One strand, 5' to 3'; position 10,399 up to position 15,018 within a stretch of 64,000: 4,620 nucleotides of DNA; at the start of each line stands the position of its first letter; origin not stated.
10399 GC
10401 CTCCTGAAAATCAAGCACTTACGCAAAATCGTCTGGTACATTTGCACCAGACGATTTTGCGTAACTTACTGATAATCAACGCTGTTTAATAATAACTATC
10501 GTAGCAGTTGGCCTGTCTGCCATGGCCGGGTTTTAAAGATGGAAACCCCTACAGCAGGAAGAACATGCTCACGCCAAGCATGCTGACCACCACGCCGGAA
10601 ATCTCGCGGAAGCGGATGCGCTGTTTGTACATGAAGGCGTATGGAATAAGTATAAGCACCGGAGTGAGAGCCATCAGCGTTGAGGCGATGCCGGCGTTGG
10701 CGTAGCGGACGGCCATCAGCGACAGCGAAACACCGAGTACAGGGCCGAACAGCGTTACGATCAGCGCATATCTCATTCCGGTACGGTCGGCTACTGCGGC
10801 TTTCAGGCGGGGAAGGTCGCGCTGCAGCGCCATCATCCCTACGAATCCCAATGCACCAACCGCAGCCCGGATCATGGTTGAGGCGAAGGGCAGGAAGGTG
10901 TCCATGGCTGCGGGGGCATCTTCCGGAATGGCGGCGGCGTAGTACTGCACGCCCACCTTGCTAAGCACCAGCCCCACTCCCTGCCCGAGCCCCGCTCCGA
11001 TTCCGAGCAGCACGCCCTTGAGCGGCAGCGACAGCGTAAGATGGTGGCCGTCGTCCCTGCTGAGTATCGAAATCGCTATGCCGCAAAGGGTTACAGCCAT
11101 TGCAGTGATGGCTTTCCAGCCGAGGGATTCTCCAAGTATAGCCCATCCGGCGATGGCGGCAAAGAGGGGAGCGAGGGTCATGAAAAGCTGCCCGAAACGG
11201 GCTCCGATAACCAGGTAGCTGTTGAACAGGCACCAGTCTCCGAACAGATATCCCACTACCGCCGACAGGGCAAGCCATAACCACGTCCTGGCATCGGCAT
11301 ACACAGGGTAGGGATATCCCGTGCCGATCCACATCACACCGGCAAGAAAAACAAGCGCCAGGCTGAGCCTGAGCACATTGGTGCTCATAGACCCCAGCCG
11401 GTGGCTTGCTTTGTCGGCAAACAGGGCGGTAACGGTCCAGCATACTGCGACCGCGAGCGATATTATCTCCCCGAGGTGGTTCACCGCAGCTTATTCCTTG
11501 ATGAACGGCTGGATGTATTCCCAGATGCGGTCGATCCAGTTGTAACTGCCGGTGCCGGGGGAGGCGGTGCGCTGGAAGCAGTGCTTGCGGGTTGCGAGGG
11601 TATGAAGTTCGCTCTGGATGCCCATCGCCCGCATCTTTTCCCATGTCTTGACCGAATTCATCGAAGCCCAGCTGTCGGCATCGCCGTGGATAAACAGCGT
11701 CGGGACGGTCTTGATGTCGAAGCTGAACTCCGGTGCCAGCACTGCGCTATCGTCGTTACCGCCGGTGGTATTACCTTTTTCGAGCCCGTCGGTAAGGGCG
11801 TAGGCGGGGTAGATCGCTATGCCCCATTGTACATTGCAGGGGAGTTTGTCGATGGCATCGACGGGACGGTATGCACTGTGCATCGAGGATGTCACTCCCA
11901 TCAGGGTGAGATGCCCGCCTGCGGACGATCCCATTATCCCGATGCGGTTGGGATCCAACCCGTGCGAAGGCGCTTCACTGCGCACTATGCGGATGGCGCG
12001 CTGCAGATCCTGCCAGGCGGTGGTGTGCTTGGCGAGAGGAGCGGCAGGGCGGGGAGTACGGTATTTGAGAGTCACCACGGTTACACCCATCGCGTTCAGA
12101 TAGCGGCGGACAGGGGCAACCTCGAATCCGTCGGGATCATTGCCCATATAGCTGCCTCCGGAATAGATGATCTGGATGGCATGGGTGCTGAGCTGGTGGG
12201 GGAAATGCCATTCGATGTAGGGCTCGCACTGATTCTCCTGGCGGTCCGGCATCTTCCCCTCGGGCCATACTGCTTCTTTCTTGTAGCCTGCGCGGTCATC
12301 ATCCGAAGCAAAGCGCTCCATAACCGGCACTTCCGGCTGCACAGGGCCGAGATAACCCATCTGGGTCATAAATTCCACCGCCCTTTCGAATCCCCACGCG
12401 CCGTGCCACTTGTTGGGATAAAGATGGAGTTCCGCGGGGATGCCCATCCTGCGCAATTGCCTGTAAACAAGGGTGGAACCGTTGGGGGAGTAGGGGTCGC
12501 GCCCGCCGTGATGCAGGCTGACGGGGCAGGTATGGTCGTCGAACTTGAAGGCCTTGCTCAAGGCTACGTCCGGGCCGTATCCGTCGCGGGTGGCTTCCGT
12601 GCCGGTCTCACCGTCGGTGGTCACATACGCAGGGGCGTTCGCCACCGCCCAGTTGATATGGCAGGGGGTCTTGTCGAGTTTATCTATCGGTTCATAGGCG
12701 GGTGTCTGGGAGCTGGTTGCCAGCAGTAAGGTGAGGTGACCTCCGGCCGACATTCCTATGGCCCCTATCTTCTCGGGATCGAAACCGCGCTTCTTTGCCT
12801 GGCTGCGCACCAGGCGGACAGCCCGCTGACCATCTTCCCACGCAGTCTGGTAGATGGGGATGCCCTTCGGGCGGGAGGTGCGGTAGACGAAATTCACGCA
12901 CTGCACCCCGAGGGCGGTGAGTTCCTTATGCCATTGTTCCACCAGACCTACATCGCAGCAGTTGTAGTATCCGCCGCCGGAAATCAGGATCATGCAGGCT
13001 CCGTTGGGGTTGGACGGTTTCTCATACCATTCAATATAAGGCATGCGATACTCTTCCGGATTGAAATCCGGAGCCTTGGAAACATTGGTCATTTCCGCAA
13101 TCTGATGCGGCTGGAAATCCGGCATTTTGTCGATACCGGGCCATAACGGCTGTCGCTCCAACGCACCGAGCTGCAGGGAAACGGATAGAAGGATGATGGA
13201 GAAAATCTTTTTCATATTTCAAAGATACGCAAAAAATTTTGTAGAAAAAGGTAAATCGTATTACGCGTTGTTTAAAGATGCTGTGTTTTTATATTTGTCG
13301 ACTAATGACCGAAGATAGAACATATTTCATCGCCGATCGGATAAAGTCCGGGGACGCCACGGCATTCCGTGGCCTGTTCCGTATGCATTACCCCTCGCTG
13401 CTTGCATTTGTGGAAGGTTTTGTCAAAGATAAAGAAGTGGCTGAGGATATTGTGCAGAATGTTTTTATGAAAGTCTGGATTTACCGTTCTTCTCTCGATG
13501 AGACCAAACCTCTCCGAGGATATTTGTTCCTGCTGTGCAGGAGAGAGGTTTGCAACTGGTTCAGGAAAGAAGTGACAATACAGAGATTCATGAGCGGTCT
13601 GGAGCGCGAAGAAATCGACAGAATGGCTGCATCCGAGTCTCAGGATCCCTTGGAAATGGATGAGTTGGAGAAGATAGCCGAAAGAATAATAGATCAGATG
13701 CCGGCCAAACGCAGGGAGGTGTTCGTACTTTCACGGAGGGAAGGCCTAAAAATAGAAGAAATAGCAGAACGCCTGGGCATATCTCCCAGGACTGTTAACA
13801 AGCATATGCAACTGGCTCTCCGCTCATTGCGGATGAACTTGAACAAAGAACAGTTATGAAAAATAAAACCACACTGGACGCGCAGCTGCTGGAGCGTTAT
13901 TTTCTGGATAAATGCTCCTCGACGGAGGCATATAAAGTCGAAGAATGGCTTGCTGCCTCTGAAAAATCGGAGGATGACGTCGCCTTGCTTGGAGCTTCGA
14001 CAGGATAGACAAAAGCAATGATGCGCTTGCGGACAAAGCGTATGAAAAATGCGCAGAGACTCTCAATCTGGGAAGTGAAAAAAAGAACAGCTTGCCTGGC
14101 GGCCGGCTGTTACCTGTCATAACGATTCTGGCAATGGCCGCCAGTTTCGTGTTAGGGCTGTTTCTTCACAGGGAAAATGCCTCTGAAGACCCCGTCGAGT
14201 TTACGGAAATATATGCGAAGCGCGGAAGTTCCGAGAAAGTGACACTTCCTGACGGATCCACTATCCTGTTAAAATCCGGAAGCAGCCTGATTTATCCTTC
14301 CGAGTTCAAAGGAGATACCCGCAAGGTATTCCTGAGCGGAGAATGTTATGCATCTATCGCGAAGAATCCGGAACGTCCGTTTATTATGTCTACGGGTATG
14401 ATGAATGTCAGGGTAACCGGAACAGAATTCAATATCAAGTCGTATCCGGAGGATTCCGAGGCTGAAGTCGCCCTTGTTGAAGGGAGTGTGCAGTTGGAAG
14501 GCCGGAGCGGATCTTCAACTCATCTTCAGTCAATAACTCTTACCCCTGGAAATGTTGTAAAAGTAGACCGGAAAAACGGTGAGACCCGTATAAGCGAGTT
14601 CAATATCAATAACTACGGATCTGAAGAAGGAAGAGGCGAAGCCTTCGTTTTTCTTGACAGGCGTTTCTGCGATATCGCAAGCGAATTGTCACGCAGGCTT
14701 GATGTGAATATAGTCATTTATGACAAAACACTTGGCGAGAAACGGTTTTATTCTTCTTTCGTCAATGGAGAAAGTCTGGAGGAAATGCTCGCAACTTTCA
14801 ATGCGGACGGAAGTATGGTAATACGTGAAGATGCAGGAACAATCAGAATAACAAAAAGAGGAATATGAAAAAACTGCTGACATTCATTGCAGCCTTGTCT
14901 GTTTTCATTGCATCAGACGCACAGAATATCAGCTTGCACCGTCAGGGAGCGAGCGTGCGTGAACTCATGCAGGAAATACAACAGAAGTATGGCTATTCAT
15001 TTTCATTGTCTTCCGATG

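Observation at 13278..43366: A 30-kb ECF-sigma/SusCD locus dominated by phosphoesterases: candidate utilisation system for a phosphodiester-linked or phosphorylated glycopolymer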

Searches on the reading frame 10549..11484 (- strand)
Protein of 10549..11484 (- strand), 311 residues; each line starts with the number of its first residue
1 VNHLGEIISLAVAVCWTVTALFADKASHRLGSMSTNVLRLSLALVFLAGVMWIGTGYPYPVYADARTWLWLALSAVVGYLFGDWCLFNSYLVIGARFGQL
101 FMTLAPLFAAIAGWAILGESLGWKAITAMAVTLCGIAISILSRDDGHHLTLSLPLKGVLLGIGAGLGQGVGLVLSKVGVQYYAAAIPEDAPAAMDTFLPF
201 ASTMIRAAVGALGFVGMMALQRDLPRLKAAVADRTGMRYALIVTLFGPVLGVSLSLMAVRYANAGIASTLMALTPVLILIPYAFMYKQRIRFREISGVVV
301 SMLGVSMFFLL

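Call 46: search_protein_families(library=pfam, proteins=[window:10549-11484:-], max_evalue=0.00001)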
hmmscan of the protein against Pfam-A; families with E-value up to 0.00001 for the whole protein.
window:10549-11484:- (311 aa): 1 family
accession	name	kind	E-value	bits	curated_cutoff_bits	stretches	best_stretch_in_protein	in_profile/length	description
PF00892.27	EamA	-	1e-29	104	28.2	2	4-140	2-134/135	EamA-like transporter family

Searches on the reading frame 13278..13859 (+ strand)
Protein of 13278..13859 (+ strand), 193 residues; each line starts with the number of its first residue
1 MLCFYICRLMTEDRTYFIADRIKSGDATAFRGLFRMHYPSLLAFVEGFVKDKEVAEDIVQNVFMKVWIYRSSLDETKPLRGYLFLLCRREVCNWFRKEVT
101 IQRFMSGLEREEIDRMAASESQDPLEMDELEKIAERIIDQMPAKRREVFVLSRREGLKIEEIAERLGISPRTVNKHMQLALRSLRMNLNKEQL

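Call 3: search_protein_families(library=pfam, proteins=[window:13278-13859:+], max_evalue=0.01)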
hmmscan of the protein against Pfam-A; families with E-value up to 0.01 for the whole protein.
window:13278-13859:+ (193 aa): 18 families
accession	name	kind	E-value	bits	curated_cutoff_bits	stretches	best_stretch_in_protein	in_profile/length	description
PF08281.18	Sigma70_r4_2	-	2.3e-17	62.8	25.7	1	135-184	5-54/54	Sigma-70, region 4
PF07638.17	Sigma70_ECF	-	8.3e-14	52.3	21.1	1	20-187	9-182/185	ECF sigma factor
PF04542.20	Sigma70_r2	-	5.1e-10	39.4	24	1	33-98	1-68/71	Sigma-70 region 2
PF04545.22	Sigma70_r4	-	3.9e-09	36.3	24.1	1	138-185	2-49/50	Sigma-70, region 4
PF13384.12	HTH_23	-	5.3e-07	29.7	24.6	1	144-175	6-36/50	Homeodomain-like domain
PF00196.25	GerE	-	9.4e-06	25.6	23.5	1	146-184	6-45/57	Bacterial regulatory proteins, luxR family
PF08279.18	HTH_11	-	2.6e-05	24.4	25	1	151-179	9-38/55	HTH domain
PF13412.12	HTH_24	-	2.6e-05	24.1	21.9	1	151-178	12-39/48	Winged helix-turn-helix DNA-binding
PF14493.12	HTH_40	-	0.00034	21.3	27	1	154-182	10-38/89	Helix-turn-helix domain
PF04967.18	HTH_10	-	0.00091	19.4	23.1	1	158-184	25-51/53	HTH DNA binding domain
PF13551.12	HTH_29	-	0.0016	18.9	28.1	1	152-176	7-32/64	Winged helix-turn helix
PF01381.28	HTH_3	-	0.0018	18.7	23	1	154-175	5-28/55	Helix-turn-helix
PF04539.22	Sigma70_r3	-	0.0019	18.7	25.3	1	159-187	23-51/78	Sigma-70 region 3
PF13936.12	HTH_38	-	0.0022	18.1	27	0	145-177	10-41/44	Helix-turn-helix domain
PF12840.13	HTH_20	-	0.0061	17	27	0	152-178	14-40/51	Helix-turn-helix domain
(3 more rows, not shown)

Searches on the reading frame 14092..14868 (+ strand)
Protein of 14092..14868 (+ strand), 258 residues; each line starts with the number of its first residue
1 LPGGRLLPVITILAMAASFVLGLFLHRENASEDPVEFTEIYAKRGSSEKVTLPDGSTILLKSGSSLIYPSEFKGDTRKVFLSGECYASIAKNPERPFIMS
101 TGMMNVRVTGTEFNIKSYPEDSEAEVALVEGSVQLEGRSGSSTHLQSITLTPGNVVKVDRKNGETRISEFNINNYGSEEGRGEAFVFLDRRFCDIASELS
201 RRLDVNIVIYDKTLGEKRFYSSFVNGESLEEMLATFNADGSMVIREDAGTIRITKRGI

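Call 3: search_protein_families(library=pfam, proteins=[window:14092-14868:+], max_evalue=0.01)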
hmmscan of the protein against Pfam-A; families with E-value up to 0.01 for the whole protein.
window:14092-14868:+ (258 aa): 2 families
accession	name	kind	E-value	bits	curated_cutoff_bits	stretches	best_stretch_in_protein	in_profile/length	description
PF04773.18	FecR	-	8.1e-17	61.9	24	1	41-134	4-97/97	FecR protein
PF16344.10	FecR_C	-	4.9e-09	36.5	24.4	1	185-251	2-68/70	FecR, C-terminal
